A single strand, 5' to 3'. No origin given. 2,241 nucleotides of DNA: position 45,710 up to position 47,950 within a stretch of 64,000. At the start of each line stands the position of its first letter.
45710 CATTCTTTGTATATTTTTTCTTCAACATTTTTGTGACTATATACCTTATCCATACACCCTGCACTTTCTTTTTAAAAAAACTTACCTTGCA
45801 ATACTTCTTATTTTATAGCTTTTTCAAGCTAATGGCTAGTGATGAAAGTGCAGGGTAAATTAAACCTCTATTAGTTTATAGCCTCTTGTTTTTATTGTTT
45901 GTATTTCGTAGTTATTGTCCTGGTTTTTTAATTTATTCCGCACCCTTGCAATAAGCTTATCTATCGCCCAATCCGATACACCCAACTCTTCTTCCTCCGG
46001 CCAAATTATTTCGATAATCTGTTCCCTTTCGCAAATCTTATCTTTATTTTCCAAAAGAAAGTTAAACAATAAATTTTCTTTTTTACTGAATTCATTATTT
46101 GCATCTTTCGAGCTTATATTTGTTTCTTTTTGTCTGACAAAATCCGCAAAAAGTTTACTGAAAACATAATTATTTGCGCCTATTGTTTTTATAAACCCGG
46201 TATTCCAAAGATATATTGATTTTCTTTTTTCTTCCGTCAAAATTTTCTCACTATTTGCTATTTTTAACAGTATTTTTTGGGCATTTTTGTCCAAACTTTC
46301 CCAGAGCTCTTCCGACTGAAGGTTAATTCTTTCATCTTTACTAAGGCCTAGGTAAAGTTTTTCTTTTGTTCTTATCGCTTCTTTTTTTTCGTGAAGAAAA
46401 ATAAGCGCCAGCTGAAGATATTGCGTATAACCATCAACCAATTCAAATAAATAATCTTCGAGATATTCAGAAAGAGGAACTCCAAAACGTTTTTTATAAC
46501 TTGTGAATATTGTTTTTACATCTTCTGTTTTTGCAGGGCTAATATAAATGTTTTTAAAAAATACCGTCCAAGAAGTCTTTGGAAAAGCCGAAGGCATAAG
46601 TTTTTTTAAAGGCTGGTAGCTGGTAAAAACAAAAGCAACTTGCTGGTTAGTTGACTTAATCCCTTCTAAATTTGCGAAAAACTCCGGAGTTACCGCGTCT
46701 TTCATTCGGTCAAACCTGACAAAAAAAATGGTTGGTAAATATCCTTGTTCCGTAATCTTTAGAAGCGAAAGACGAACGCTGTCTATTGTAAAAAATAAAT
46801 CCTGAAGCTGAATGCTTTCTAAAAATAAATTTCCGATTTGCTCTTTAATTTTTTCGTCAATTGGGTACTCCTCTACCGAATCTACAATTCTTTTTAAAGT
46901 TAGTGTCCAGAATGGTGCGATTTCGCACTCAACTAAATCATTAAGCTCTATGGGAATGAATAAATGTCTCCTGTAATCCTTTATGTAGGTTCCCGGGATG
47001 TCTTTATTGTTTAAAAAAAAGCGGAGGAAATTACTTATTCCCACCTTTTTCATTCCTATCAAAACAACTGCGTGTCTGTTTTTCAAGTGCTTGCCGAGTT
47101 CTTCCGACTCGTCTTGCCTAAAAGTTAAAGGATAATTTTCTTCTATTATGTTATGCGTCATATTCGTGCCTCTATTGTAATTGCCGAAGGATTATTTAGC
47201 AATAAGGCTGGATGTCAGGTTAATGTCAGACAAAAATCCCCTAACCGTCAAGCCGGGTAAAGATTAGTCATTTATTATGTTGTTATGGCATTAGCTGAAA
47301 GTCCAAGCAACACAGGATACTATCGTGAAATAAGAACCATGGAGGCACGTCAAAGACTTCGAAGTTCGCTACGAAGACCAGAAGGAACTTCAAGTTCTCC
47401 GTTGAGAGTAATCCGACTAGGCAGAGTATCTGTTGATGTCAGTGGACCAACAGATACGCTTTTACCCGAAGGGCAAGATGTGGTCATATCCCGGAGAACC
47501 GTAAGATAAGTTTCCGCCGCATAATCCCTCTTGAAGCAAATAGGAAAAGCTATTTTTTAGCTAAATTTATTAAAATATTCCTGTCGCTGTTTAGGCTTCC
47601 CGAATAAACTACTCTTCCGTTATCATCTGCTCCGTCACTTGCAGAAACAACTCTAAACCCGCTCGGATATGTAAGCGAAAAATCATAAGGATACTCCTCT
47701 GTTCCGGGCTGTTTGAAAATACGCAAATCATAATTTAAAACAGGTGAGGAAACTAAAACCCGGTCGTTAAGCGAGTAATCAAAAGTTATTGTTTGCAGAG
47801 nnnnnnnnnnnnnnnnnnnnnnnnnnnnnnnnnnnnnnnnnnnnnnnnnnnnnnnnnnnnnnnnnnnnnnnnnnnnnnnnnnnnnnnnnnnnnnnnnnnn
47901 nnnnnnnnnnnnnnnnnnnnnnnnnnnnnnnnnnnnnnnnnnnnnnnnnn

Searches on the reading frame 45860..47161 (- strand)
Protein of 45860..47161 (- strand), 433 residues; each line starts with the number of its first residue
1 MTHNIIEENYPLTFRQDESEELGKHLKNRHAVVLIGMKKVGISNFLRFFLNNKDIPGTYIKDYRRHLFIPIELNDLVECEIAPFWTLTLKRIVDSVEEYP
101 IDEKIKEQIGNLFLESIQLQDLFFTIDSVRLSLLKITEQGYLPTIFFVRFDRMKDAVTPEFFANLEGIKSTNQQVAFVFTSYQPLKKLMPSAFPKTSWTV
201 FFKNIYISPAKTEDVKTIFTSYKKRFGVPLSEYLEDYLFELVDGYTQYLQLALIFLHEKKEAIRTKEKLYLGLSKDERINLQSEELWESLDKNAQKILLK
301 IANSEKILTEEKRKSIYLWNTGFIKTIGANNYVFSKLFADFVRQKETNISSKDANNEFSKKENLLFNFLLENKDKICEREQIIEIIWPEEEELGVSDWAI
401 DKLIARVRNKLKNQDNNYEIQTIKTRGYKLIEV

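Call 10: find_encoding_contigs(protein=window:45860-47161:-, flank=3000, max_places=10)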
Protein window:45860-47161:- (433 aa): 4 contigs read that carry it; 1 place shown.
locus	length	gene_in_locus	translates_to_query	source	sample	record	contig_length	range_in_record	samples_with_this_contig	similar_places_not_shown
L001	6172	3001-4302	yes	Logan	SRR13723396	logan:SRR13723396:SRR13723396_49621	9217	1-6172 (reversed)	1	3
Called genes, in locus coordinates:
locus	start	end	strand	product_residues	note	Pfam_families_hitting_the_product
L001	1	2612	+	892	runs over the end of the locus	PF13196:DUF4012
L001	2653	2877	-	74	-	-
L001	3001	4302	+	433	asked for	PF00486:Trans_reg_C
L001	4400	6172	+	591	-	?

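Call 11: search_protein_families(library=pfam, proteins=[window:45860-47161:-], max_evalue=0.01)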
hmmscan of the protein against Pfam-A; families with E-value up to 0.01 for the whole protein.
window:45860-47161:- (433 aa): 1 family
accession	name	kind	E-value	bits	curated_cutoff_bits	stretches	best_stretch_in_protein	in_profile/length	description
PF00486.34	Trans_reg_C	-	5.9e-14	52.3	26.2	1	357-430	5-77/77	Transcriptional regulatory protein, C terminal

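Call 12: find_related_loci(query=window:45860-47161:-, collection=genome_contigs, flank=4000)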
Query window:45860-47161:- (433 aa) in genome_contigs; peptide patterns used: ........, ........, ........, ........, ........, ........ (x = any residue, [..] = any of these).
191 stretches matched a pattern; 3 encode a relative of the query (tblastn E <= 1e-3); 2 distinct loci.
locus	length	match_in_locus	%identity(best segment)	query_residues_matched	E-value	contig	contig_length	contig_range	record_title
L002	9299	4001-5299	93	1-433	0e+0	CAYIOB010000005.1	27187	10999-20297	MAG TPA_asm: uncultured Gammaproteobacteria bacterium isolate ERP119705_co25_644 genome assembly, contig: NODE_907_lengt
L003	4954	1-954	74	116-433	1e-159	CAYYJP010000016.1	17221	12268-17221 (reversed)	MAG TPA_asm: uncultured Gammaproteobacteria bacterium isolate SRP050083_co7_164 genome assembly, contig: NODE_2619_lengt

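Call 16: find_related_loci(query=window:45860-47161:-, collection=metagenome_contigs, flank=3000)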
Query window:45860-47161:- (433 aa) in metagenome_contigs; peptide patterns used: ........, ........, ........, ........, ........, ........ (x = any residue, [..] = any of these).
376 stretches matched a pattern; 8 encode a relative of the query (tblastn E <= 1e-3); 8 distinct loci.
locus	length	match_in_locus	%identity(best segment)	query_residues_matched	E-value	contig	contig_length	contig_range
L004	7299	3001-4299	88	1-433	0e+0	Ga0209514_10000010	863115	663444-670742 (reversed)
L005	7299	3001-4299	87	1-433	0e+0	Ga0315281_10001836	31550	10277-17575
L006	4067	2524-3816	77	1-431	0e+0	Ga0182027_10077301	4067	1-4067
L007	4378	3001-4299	77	1-433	0e+0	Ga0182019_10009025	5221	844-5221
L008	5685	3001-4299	77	1-433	0e+0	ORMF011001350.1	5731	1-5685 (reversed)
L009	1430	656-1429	87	1-258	5e-160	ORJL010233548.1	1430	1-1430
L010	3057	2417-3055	80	1-213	5e-119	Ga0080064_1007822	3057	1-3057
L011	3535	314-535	36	358-431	1e-5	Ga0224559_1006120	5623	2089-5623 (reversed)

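Call 33: search_protein_families(library=pfam, proteins=[window:46112-47161:-], max_evalue=10)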
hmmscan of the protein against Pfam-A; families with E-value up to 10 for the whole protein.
window:46112-47161:- (350 aa): 1 family
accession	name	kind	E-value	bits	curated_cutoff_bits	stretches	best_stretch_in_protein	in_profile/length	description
PF20715.2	DUF6827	-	0.0075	16.5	26.9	1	82-190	32-125/158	Domain of unknown function (DUF6827)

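Call 52: search_solved_structures(query=window:45860-47161:-, max_evalue=1, show_alignments=1)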
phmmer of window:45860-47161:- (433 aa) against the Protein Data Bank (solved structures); distinct sequences matched with E-value up to 1: 22.
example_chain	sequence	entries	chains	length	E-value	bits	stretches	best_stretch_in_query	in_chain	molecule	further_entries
6iju_A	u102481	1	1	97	7.9e-07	31.7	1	350-429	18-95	DNA-binding response regulator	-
6kyx_A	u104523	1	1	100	8.6e-07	31.6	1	350-429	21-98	DNA-binding response regulator ArlR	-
6is4_A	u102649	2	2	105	9.6e-07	31.5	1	350-429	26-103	Response regulator ArlR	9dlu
3rjp_A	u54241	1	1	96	0.00019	23.9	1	346-430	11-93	CovR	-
8uvx_B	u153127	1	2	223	0.00026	23.5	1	344-430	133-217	DNA-binding response regulator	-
8uuz_A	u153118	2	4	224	0.00026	23.5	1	344-430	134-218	DNA-binding response regulator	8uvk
2hqn_A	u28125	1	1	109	0.0013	21.2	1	352-430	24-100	Putative TRANSCRIPTIONAL REGULATOR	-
2hqr_A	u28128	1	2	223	0.0042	19.5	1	349-430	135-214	Putative TRANSCRIPTIONAL REGULATOR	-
3t72_A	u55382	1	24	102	0.0059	19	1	357-430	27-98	Phosphate regulon transcriptional regulatory protein phoB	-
1qqi_A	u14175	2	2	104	0.0062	18.9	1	357-430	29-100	PHOSPHATE REGULON TRANSCRIPTIONAL REGULATORY PROTEIN PHOB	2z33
1gxp_A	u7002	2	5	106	0.0066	18.8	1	357-430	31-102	PHOSPHATE REGULON TRANSCRIPTIONAL REGULATORY PROTEIN | PHOSPHATE REGULON TRANSCRIPTIONAL REGULATORY PROTEIN PHOB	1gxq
1p2f_A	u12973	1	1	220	0.0078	18.6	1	357-428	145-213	Response Regulator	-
2qen_A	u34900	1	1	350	0.024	17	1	14-60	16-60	WALKER-TYPE ATPASE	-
5ju7_A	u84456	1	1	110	0.072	15.4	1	365-431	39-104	Transcriptional activator CadC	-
1kgs_A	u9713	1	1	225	0.2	13.9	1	351-426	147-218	DNA BINDING RESPONSE REGULATOR D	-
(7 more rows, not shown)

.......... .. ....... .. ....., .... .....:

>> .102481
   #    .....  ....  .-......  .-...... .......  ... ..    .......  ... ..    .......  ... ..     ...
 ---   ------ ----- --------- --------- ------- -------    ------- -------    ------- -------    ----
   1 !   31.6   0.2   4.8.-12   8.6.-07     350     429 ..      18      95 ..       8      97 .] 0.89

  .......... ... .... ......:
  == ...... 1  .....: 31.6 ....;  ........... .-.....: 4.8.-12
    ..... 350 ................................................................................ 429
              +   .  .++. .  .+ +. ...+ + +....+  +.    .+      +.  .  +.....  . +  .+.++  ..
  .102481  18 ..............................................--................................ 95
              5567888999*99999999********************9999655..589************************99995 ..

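Call 53: search_protein_families(library=ncbifam, proteins=[window:45860-47161:-], max_evalue=1)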
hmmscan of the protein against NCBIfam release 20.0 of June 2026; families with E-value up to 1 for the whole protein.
window:45860-47161:- (433 aa): 23 families
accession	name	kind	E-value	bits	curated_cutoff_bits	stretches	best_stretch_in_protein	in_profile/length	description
NF053854.1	RespRegPhoBBctds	equivalog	3.2e-10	39.7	270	1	343-428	141-222/225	two-component system response regulator PhoB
TIGR02154.1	PhoB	equivalog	1.2e-09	37.8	296.2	1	346-430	143-225/226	phosphate regulon transcriptional regulator PhoB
NF041734.1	resp_reg_RppA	equivalog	3.5e-07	29.8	250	1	350-430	149-227/229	two-component system response regulator RppA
NF051850.1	RespRegRprY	equivalog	7.1e-07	28.8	370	1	343-431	143-227/234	response regulator transcription factor RprY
NF008296.0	PRK11083.1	equivalog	3.7e-06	26.5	273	1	343-430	139-225/228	two-component system response regulator CreB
NF008078.0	PRK10816.1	equivalog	1.7e-05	24.4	336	1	352-430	144-220/223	two-component system response regulator PhoP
NF045914.1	RespRegNblR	equivalog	2.1e-05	24.2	300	1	291-431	98-226/228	response regulator transcription factor NblR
NF009037.0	PRK12370.1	equivalog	4.8e-05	21.9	589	1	337-430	15-105/553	HilA/EilA family virulence transcriptional regulator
NF045944.1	ResRegRpaBCyano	equivalog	6.4e-05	22.4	330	1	349-429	145-226/229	response regulator transcription factor RpaB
NF041209.1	resp_regPieR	equivalog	0.0001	22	450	1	356-432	156-229/231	two component system response regulator PieR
NF007546.0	PRK10161.1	equivalog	0.00019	21.1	471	1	355-430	152-225/229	phosphate response regulator transcription factor PhoB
NF010430.0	PRK13856.1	equivalog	0.00021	21.1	344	1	347-428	145-225/241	two-component response regulator VirG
TIGR01387.1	cztR_silR_copR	subfamily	0.00044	20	279.2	1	349-430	139-218/218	heavy metal response regulator transcription factor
NF008378.0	PRK11173.1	equivalog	0.00047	19.6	334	1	346-431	149-233/238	two-component system response regulator ArcA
NF007346.1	PRK09836.1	equivalog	0.0018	18.1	420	1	333-430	129-221/227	copper/silver response regulator transcription factor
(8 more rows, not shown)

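Call 54: search_protein_families(library=padloc, proteins=[window:45860-47161:-], max_evalue=1)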
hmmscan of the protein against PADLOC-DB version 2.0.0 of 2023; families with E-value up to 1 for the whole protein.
window:45860-47161:- (433 aa): 0 families

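Call 56: list_cluster_members(proteins=[P0001, window:45860-47161:-, window:43600-45762:-])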
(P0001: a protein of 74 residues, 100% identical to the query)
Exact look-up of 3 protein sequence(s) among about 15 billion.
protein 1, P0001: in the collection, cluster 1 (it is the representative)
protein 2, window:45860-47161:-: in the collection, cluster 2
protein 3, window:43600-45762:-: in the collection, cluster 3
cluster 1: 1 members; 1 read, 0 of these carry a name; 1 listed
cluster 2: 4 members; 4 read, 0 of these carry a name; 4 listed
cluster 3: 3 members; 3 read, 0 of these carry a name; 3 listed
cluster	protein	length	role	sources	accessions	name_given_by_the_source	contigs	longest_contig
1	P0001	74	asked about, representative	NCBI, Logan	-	-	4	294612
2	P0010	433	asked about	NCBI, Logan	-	-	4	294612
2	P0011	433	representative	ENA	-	-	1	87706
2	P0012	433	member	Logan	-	-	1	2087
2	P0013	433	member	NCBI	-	-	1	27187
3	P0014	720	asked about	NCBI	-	-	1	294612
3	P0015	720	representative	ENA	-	-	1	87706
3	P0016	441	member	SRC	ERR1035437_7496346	-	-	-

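Call 80: search_protein_families(library=phrogs, proteins=[window:45860-47161:-], max_evalue=0.1)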
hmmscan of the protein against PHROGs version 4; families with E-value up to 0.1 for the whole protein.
window:45860-47161:- (433 aa): 1 family
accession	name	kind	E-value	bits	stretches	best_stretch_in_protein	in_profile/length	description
phrog_731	-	unknown function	1.1e-11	45.4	1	344-431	139-225/227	-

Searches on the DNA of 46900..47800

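Call 5: search_rna_families(source=window, start=46900, end=47800, threshold=evalue, max_evalue=10, show_alignments=3)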
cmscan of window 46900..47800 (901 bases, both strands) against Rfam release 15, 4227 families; matches with E-value up to 10: 3.
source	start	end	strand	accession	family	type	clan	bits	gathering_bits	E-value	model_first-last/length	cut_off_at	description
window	46934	47002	-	RF00107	FinP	Gene;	CL00016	16.5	45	2.6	1-76/76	no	FinP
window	46994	47081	+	RF01761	wcaG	Cis-reg;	-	14.4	42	7.3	1-98/98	no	wcaG RNA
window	47531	47728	+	RF02091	DAOA-AS1_2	Gene; lncRNA;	-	10.6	43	5.2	1-205/205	no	DAOA antisense RNA 1 conserved region 2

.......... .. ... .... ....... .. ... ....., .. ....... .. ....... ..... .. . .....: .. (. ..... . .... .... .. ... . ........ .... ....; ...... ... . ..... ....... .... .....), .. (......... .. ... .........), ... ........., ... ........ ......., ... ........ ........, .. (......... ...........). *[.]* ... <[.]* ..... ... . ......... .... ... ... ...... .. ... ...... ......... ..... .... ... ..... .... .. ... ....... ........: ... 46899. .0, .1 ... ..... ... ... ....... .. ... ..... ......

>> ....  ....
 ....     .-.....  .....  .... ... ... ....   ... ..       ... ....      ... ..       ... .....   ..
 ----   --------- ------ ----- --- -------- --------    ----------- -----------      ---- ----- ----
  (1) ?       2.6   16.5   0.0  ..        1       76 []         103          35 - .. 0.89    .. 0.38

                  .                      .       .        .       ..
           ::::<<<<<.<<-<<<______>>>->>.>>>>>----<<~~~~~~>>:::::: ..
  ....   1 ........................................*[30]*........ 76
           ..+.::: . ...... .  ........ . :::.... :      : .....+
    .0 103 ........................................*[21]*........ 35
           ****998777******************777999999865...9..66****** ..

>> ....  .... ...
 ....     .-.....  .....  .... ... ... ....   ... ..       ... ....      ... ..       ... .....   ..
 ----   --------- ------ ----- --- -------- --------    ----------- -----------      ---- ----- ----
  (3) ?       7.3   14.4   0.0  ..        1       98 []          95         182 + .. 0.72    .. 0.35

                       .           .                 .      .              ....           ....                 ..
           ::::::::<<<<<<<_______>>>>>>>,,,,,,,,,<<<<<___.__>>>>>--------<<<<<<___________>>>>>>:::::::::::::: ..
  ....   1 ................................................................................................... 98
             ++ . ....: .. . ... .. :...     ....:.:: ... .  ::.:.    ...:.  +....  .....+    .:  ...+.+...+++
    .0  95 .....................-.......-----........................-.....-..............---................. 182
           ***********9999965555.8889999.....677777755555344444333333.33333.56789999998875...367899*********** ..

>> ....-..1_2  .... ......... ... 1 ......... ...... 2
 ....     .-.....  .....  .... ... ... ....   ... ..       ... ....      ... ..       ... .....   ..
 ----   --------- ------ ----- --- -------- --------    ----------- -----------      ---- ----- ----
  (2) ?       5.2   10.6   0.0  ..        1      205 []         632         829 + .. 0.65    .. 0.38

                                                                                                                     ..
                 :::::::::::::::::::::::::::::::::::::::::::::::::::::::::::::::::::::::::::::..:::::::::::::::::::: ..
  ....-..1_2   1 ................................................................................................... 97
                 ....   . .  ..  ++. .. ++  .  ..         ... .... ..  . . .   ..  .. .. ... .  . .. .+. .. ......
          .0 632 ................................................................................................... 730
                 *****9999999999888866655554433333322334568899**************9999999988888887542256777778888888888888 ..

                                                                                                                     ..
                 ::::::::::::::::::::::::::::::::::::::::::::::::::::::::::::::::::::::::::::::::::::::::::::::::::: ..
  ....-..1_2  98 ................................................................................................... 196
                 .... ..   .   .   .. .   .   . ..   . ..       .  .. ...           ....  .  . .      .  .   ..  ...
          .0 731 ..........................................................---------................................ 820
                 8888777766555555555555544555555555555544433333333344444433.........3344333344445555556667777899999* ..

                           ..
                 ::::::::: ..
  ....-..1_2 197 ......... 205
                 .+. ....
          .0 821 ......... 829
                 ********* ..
